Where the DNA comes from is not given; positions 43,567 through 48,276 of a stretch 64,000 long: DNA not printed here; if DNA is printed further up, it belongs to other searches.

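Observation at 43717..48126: Intact Lys2-type alpha-aminoadipate reductase (A-T-R) in a genome that also encodes cilium genes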

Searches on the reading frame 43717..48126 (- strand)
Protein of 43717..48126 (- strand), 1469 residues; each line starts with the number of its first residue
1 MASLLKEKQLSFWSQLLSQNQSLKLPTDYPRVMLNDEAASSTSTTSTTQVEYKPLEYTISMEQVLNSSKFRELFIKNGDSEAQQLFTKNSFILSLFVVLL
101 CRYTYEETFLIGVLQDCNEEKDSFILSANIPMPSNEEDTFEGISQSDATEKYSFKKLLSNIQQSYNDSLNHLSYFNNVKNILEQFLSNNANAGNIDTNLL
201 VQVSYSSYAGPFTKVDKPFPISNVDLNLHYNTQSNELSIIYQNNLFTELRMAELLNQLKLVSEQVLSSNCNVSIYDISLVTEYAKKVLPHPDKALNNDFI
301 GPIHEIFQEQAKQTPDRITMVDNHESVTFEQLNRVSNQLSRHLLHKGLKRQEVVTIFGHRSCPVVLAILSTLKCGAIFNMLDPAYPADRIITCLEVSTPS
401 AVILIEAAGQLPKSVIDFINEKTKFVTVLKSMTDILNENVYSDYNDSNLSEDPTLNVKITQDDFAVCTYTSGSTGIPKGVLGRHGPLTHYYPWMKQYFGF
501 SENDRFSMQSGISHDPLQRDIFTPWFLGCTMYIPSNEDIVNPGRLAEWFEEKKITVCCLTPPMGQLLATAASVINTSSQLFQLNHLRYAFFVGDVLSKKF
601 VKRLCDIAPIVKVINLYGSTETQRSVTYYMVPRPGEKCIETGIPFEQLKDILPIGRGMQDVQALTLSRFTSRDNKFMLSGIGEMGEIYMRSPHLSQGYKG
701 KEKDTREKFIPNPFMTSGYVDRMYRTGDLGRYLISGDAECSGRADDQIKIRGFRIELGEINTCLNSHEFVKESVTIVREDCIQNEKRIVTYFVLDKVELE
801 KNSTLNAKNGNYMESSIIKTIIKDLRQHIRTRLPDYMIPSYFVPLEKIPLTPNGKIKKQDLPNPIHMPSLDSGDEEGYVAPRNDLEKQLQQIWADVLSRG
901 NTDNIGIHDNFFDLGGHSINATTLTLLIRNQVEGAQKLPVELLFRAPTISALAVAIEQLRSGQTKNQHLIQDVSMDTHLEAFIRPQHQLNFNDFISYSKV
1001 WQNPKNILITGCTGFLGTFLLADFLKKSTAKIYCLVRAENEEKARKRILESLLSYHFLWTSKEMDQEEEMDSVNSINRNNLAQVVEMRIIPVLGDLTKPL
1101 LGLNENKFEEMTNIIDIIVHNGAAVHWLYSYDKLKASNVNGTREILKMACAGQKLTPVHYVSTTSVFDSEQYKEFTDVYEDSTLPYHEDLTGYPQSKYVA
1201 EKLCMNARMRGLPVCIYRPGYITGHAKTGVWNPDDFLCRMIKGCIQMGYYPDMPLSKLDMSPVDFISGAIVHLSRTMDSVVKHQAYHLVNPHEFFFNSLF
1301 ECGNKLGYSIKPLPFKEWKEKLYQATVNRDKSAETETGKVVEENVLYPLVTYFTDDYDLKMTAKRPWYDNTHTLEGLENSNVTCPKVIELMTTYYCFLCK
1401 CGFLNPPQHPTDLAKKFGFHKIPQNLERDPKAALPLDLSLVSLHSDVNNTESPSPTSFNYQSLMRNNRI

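Call 3: search_protein_families(library=pfam, proteins=[window:43717-48126:-], max_evalue=0.01)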
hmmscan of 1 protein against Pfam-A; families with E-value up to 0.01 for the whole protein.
window:43717-48126:- (1469 aa): 7 families
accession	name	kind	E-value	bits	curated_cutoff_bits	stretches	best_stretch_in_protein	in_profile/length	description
PF07993.18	NAD_binding_4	-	1.2e-67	228.2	20.1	1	1009-1270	1-258/258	Male sterility protein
PF00501.34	AMP-binding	-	4e-60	204.1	29.9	1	307-698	1-383/384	AMP-binding enzyme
PF01370.27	Epimerase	-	5.4e-13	49.3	20.9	1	1007-1242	1-187/240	NAD dependent epimerase/dehydratase family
PF00550.31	PP-binding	-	2.1e-12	47.5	20.8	1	888-953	2-64/67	Phosphopantetheine attachment site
PF01073.25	3Beta_HSD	-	6.7e-10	38.9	22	1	1076-1227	44-186/280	3-beta hydroxysteroid dehydrogenase/isomerase family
PF13193.12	AMP-binding_C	-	1.2e-05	26.6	24.5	1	759-855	1-76/76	AMP-binding enzyme C-terminal domain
PF16363.11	GDP_Man_Dehyd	-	0.00014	21.9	27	0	1008-1047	1-40/332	GDP-mannose 4,6 dehydratase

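Call 4: search_protein_families(library=ncbifam, proteins=[window:43717-48126:-], max_evalue=0.01)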
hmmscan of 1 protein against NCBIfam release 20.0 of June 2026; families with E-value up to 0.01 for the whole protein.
window:43717-48126:- (1469 aa): 107 families (the best 25 are shown)
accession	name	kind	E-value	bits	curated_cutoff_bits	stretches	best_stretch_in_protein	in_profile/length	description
TIGR03443.1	alpha_am_amid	equivalog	9.3e-300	997.4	1030.1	1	13-1412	2-1364/1390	L-aminoadipate-semialdehyde dehydrogenase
NF038078.1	NRPS_MxcG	equivalog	9.2e-135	450.6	2300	1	302-1333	457-1381/1442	myxochelin non-ribosomal peptide synthetase MxcG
NF047350.1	aureusi_NRPS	equivalog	8e-120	401.1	2500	4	190-647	299-725/2373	aureusimine non-ribosomal peptide synthetase AusA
NF004282.0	PRK05691.1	subfamily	4e-103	345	4090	2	652-969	4040-4321/4334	non-ribosomal peptide synthase/polyketide synthase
TIGR01733.1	AA-adenyl-dom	subfamily_domain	1.1e-97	327.5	317.4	1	328-774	1-408/409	amino acid adenylation domain-containing protein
TIGR01746.1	Thioester-redct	subfamily_domain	2e-92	310.3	213.35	1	1006-1395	1-361/371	thioester reductase domain-containing protein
NF041803.1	NRPS_SolG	exception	2.5e-92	310.1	2200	1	297-954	557-1153/1163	solanimycin non-ribosomal peptide synthetase SolG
NF003417.0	PRK04813.1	subfamily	7.7e-65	219.3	476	1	306-863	8-501/505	D-alanine--poly(phosphoribitol) ligase subunit DltA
TIGR01734.1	D-ala-DACP-lig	equivalog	1.4e-59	202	559.85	1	306-863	5-500/504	D-alanine--poly(phosphoribitol) ligase subunit DltA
NF007605.2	PRK10252.1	equivalog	2.4e-58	197.6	2400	1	220-958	373-1043/1292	enterobactin non-ribosomal peptide synthetase EntF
NF004837.0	PRK06187.1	subfamily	1.2e-46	159.1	476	1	303-864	10-521/531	long-chain-fatty-acid--CoA ligase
NF041592.1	carboxyl_red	equivalog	4.2e-44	150.5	1300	2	902-1293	658-1052/1160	carboxylic acid reductase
TIGR03098.1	ligase_PEP_1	hypoth_equivalog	7.9e-40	136.8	592.35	1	303-860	2-513/517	acyl-CoA ligase (AMP-forming), exosortase A system-associated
NF006754.0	PRK09274.1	equivalog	1.6e-32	112.4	478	1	323-776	38-475/555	fatty acid CoA ligase family protein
NF006182.0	PRK08316.1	subfamily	3.3e-32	111.6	663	1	303-861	13-513/523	fatty acyl-CoA synthetase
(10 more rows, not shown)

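Call 5: search_solved_structures(query=window:43717-48126:-, max_evalue=1e-10)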
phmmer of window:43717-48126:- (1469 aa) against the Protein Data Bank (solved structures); distinct sequences matched with E-value up to 1e-10: 96 (the best 60 are shown).
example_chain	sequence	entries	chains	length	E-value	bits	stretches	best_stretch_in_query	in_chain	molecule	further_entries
6mfz_A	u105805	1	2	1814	2.7e-138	465.7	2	301-955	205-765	Linear gramicidin synthase subunit A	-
9be3_A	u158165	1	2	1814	3.1e-138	465.5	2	302-954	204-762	Linear gramicidin synthase subunit A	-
9meh_A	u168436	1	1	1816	3.1e-138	465.5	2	302-954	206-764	Linear gramicidin synthase subunit A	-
9be4_A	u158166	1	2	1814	1.2e-137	463.5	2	302-954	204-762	Linear gramicidin synthase subunit A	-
6mfy_A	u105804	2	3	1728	4.6e-125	421.8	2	301-954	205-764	Linear gramicidin synthase subunit A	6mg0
4u7w_A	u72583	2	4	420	1.9e-75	257.4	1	1005-1408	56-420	MxaA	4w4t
8jbr_A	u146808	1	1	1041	1.1e-74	254.9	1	300-955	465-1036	McyA protein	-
9bfd_A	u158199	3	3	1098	1.3e-73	251.3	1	302-958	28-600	Tyrocidine synthase 1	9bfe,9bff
9bfd_B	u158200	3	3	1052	1.7e-72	247.7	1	219-957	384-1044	Tyrocidine synthase 2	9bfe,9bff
2vsq_A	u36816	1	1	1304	1.2e-71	244.8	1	212-957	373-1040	SURFACTIN SYNTHETASE SUBUNIT 3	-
5es5_A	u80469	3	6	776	3.7e-71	243.2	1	302-953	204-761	Linear gramicidin synthetase subunit A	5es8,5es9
9lcq_A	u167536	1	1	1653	7.4e-71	242.2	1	305-967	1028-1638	PvdL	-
9lcp_A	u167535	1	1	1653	7.4e-71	242.2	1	305-967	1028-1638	PvdL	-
6mfx_A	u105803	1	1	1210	9.6e-71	241.8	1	301-955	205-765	Linear gramicidin synthase subunit A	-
6mfw_A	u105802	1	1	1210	1.8e-70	240.9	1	302-955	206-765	Linear gramicidin synthase subunit A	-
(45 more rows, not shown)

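Call 6: find_homologous_proteins(query=window:43717-48126:-, max_evalue=1e-50)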
Query window:43717-48126:- (1469 aa): 2342 proteins with E <= 1e-50 among 8000 candidates; the best 120 are listed.
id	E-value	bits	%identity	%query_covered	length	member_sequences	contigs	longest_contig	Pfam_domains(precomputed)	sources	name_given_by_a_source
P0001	0.0e+0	2589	77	100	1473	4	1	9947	PF00668.26,PF00550.32,PF01073.26,PF00501.35,PF13193.13,PF07993.19,PF01370.28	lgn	-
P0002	0.0e+0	2485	74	100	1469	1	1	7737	PF00668.26,PF00550.32,PF01073.26,PF00501.35,PF13193.13,PF07993.19,PF01370.28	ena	-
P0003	0.0e+0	2455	74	100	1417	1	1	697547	PF00668.26,PF00550.32,PF01073.26,PF00501.35,PF13193.13,PF07993.19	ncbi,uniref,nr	ncbi:hypothetical protein FDP41_005596 [Naegleria fowleri]|uniref:Carrier domain-containing protein 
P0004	0.0e+0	2314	72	100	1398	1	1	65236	PF00668.26,PF00550.32,PF00501.35,PF13193.13,PF07993.19,PF01370.28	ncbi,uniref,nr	ncbi:hypothetical protein FDP41_010133 [Naegleria fowleri]|uniref:Carrier domain-containing protein 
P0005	0.0e+0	2227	66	100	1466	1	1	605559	PF00550.32,PF01073.26,PF00501.35,PF07993.19,PF01370.28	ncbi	ncbi:hypothetical protein ABK040_007205 [Willaertia magna]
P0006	0.0e+0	1586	51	100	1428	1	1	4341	PF00550.32,PF01073.26,PF00501.35,PF13193.13,PF07993.19,PF01370.28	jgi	jgi:L-aminoadipate-semialdehyde dehydrogenase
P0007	0.0e+0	1542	50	100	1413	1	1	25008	PF00668.26,PF16363.12,PF00550.32,PF01073.26,PF00501.35,PF13193.13,PF07993.19,PF01370.28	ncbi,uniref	ncbi:L-2-aminoadipate reductase LYS2 [Acrasis kona]|uniref:L-2-aminoadipate reductase LYS2 n=1 Tax=A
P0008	0.0e+0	1532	51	97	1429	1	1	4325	PF00550.32,PF01073.26,PF00501.35,PF07993.19,PF01370.28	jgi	jgi:L-aminoadipate-semialdehyde dehydrogenase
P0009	0.0e+0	1457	49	96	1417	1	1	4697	PF00550.32,PF01073.26,PF00501.35,PF07993.19,PF01370.28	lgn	-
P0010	1.9e-295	1001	47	75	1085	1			PF00550.32,PF00501.35,PF13193.13,PF07993.19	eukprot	eukprot:TRINITY_DN3431_c0_g1_i2.p1 TRINITY_DN3431_c0_g1~~TRINITY_DN3431_c0_g1_i2.p1 ORF type:complet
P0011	5.2e-249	848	33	65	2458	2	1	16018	PF00668.26,PF00550.32,PF00501.35,PF13193.13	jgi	-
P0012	4.4e-242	825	36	42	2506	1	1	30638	PF13489.13,PF00550.32,PF00501.35,PF13193.13,PF08241.19,PF01370.28,PF13847.13,PF00668.26,PF05175.21,PF13649.13,PF01073.26,PF07993.19,PF01209.25,PF08242.19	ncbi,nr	ncbi:amino acid adenylation domain-containing protein [Nostoc sp. CHAB 5834]|nr:amino acid adenylati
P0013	1.2e-239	817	37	65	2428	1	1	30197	PF00668.26,PF00550.32,PF00501.35,PF13193.13,PF00975.27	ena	-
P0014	1.5e-239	816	36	95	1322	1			PF00668.26,PF00550.32,PF00501.35,PF07993.19,PF01370.28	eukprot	eukprot:CFRG4436T1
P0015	2.7e-239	815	40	56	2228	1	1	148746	PF00668.26,PF00550.32,PF00501.35,PF13193.13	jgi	jgi:amino acid adenylation domain-containing protein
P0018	1.8e-237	809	35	65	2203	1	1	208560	PF00668.26,PF00550.32,PF00501.35,PF13193.13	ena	-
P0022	8.2e-233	794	30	95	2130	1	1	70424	PF00668.26,PF02719.22,PF00550.32,PF01073.26,PF00501.35,PF13193.13,PF07993.19,PF01370.28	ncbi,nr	ncbi:MAG: amino acid adenylation domain-containing protein [Stigonema ocellatum SAG 48.90 = DSM 1069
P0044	2.1e-221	756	35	95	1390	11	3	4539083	PF00668.26,PF00550.32,PF01073.26,PF00501.35,PF07993.19,PF01370.28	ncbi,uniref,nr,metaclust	ncbi:hypothetical protein BDV3_000527 [Batrachochytrium dendrobatidis]|uniref:Alpha-aminoadipate red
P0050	1.2e-218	747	34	65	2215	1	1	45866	PF00668.26,PF00550.32,PF18563.7,PF00501.35,PF13193.13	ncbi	-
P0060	1.0e-215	737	33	65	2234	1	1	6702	PF00668.26,PF00550.32,PF00501.35,PF13193.13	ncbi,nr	ncbi:MAG TPA: amino acid adenylation domain-containing protein, partial [Thermoanaerobaculia bacteri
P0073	3.6e-213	729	33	95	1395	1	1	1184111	PF00668.26,PF00550.32,PF01073.26,PF00501.35,PF13193.13,PF07993.19,PF01370.28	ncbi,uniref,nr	ncbi:L-aminoadipate-semialdehyde dehydrogenase [Radiomyces spectabilis]|uniref:L-aminoadipate-semial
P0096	1.3e-209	717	33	95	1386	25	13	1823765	PF00668.26,PF00550.32,PF01073.26,PF00501.35,PF13193.13,PF07993.19,PF01370.28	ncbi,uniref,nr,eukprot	ncbi:hypothetical protein G6F46_005476 [Rhizopus delemar]|uniref:Alpha-aminoadipate reductase n=3 Ta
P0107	2.3e-208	713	34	95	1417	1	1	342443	PF00668.26,PF00550.32,PF01073.26,PF00501.35,PF07993.19,PF01370.28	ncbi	ncbi:hypothetical protein FB107DRAFT_257720 [Schizophyllum commune]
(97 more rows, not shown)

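Call 9: find_encoding_contigs(protein=window:43717-48126:-, flank=3000, max_places=4)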
Protein window:43717-48126:- (1469 aa): no gene with exactly this product is on record in the collection.
